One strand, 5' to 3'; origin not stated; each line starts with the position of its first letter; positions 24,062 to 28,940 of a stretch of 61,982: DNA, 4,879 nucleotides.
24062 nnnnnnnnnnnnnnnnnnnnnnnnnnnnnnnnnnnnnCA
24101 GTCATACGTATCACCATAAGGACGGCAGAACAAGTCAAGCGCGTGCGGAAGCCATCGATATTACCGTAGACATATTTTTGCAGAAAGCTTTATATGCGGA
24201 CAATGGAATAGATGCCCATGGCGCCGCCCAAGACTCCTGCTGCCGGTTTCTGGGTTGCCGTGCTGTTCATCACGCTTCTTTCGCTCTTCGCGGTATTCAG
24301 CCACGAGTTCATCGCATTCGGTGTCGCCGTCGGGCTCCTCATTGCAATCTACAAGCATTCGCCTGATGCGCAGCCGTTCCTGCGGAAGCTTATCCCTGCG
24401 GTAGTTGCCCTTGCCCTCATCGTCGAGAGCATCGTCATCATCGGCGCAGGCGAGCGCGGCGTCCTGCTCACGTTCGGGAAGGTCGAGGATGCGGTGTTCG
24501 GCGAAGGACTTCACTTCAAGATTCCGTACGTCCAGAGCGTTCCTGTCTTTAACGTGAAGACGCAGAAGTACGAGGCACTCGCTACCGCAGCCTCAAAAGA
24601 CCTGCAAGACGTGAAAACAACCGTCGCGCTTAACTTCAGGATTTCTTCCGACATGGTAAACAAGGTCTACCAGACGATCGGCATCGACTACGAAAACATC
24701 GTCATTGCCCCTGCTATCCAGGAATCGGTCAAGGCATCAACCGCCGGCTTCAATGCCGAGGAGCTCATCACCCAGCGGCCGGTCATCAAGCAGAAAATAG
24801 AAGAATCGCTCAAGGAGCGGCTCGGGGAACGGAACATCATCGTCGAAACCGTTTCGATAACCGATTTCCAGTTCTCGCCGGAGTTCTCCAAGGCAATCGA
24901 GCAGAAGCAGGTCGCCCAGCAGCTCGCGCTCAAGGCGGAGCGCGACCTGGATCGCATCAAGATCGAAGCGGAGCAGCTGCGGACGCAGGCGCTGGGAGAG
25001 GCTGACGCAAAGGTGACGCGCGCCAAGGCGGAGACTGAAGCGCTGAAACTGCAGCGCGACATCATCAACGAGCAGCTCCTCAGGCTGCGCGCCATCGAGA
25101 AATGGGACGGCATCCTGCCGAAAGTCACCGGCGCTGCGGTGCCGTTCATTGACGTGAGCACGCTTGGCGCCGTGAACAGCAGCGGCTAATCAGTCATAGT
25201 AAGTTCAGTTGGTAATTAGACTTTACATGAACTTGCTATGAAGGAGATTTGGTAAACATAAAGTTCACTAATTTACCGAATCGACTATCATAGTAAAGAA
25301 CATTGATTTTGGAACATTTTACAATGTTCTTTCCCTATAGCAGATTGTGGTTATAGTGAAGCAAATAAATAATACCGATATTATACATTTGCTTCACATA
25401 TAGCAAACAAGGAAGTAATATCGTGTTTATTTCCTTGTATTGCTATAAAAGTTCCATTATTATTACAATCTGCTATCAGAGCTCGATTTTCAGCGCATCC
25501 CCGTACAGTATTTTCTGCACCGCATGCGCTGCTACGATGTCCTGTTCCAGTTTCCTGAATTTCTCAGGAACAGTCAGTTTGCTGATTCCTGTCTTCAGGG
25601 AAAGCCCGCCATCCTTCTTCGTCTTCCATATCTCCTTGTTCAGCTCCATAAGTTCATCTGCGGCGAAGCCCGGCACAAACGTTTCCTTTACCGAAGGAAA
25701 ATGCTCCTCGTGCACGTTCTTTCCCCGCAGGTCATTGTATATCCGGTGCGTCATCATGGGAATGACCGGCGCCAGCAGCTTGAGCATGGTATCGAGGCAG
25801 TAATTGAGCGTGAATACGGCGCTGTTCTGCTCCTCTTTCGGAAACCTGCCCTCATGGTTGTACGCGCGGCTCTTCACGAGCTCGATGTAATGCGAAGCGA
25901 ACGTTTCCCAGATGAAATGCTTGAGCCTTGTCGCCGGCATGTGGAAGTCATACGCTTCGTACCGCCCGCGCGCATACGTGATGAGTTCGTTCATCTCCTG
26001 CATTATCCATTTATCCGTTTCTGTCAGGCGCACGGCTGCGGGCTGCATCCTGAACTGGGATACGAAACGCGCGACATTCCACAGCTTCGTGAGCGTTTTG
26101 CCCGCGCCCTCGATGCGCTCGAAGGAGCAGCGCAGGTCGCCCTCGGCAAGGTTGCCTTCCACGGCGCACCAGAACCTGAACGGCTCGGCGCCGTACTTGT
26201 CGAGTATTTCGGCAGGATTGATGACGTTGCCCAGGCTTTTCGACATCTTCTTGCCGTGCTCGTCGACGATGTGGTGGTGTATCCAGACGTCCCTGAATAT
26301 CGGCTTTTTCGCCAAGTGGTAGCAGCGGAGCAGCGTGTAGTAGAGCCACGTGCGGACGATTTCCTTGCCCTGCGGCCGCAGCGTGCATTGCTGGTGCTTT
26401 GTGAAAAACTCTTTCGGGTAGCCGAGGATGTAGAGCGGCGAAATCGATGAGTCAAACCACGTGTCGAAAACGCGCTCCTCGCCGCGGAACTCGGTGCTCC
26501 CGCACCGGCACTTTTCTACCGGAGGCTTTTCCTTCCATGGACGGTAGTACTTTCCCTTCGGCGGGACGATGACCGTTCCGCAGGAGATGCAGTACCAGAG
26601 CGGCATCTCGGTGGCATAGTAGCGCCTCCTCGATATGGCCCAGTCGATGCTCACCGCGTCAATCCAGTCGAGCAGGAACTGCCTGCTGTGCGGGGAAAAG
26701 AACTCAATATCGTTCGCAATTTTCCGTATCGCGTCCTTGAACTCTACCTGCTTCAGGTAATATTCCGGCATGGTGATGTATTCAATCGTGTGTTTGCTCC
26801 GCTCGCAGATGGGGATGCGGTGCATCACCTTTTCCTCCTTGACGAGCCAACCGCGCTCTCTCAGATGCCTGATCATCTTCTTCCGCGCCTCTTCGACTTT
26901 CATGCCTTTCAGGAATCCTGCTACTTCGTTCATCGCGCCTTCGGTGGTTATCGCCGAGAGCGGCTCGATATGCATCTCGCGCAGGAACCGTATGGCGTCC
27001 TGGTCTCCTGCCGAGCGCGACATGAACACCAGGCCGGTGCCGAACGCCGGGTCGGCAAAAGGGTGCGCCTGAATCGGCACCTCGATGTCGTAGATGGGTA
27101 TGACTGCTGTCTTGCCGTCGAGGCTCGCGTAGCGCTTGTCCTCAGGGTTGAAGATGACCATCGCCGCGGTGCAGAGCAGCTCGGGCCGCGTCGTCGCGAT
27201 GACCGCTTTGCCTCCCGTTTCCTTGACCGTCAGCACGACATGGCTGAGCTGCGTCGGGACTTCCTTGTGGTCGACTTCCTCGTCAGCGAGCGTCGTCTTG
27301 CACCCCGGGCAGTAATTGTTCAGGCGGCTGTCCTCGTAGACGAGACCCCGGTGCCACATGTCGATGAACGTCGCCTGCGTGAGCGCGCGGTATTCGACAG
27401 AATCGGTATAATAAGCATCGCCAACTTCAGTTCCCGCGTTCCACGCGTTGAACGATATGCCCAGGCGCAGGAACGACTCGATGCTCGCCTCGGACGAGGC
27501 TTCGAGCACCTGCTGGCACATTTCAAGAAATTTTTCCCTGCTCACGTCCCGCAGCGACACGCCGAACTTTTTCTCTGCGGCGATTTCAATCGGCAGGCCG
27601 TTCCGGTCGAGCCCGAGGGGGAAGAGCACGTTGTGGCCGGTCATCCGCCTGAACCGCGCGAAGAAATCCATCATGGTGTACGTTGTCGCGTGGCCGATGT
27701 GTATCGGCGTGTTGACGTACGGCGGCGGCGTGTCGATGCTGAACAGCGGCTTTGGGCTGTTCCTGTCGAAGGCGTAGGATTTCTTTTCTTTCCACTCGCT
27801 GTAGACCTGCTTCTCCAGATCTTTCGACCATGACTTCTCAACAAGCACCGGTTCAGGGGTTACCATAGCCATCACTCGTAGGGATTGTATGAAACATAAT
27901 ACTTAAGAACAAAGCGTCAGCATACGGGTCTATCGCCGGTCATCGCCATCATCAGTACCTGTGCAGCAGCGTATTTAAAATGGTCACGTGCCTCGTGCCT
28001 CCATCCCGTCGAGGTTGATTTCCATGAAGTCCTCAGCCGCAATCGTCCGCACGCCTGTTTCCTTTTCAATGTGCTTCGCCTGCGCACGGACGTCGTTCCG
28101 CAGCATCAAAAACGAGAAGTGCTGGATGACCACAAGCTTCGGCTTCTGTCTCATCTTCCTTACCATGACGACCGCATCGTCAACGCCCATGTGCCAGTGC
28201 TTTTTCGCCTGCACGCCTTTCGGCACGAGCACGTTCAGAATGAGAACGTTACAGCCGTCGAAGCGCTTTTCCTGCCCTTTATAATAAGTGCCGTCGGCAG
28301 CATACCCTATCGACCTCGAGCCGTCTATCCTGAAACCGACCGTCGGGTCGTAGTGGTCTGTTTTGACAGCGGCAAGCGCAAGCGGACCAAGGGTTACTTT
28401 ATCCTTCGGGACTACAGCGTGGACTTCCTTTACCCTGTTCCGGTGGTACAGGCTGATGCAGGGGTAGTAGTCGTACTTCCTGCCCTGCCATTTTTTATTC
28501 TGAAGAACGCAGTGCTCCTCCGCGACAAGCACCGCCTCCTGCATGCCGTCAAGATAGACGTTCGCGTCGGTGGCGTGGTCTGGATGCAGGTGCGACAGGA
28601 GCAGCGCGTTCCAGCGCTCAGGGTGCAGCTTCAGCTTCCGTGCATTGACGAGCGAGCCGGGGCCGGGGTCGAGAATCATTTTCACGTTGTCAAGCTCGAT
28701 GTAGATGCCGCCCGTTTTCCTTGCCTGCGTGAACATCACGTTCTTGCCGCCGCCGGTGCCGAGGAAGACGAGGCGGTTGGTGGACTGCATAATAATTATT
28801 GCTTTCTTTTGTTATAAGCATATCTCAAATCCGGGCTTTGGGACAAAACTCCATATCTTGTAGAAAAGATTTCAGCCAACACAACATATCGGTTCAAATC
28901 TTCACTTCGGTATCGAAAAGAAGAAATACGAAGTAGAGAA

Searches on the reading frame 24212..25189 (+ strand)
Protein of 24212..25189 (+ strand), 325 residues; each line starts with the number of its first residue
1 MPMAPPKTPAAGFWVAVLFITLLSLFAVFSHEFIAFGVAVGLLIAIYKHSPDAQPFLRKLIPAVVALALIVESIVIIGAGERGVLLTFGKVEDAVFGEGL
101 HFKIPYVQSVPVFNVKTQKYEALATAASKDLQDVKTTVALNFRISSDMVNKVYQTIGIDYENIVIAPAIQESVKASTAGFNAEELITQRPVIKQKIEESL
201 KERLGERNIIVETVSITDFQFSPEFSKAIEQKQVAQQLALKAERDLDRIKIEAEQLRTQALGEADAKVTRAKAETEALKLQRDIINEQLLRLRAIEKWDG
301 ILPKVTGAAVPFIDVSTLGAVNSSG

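Call 34: search_protein_families(library=pfam, max_evalue=0.001, proteins=[window:24212-25189:+])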
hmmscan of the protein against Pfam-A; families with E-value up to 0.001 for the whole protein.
window:24212-25189:+ (325 aa): 1 family
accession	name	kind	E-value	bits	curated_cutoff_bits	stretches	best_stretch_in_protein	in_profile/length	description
PF01145.31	Band_7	-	6.6e-34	117.9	23.6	1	76-250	2-166/176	SPFH domain / Band 7 family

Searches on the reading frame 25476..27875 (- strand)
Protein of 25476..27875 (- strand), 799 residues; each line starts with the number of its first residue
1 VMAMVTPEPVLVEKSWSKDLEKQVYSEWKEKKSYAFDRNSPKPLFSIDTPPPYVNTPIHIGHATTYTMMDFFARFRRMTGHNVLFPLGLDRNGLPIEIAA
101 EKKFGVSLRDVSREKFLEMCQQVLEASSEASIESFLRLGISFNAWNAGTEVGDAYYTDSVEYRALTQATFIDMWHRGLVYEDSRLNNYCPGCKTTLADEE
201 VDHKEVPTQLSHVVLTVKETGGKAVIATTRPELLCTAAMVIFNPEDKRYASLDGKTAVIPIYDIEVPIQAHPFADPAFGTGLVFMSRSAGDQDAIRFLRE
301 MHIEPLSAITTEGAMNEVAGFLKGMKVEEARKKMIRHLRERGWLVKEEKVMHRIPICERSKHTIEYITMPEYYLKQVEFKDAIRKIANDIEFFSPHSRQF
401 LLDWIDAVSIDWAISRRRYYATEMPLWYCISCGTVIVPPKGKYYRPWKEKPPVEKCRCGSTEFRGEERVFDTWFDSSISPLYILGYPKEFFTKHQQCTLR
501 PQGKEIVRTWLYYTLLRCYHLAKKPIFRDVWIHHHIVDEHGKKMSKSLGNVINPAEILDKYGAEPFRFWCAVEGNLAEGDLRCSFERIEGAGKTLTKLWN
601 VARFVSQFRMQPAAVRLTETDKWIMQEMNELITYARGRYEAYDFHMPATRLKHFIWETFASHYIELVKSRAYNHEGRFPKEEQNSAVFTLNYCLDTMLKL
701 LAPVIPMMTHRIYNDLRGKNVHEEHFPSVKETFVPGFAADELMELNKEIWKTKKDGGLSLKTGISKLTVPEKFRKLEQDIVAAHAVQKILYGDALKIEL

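Call 34: search_protein_families(library=pfam, max_evalue=0.001, proteins=[window:25476-27875:-])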
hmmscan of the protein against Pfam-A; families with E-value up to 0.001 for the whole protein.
window:25476-27875:- (799 aa): 4 families
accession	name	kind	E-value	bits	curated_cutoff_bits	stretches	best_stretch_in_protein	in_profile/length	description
PF00133.28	tRNA-synt_1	-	1.4e-73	248.5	22.7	1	23-572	1-404/414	tRNA synthetases class I (I, L, M and V)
PF09334.17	tRNA-synt_1g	-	2.8e-28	99.2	20.1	2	47-202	3-136/391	tRNA synthetases class I (M)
PF08264.19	Anticodon_1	-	7e-27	94.6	25.1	1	621-762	1-142/148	Anticodon-binding domain of tRNA ligase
PF01406.26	tRNA-synt_1e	-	7.6e-08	32.5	27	1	527-570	237-280/301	tRNA synthetases class I (C) catalytic domain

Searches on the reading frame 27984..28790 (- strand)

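Call 35: search_protein_families(library=pfam, max_evalue=0.001, proteins=[window:27984-28790:-])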
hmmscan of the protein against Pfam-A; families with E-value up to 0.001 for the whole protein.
window:27984-28790:- (268 aa): 3 families
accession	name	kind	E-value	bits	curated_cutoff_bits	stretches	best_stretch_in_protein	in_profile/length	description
PF12706.13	Lactamase_B_2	-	2.2e-16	60.5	27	1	39-221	4-196/200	Beta-lactamase superfamily domain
PF00753.33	Lactamase_B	-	7e-06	26.5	22.7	1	30-108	10-92/196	Metallo-beta-lactamase superfamily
PF13483.12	Lactamase_B_3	-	0.00032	21.1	24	1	31-198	12-136/160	Beta-lactamase superfamily domain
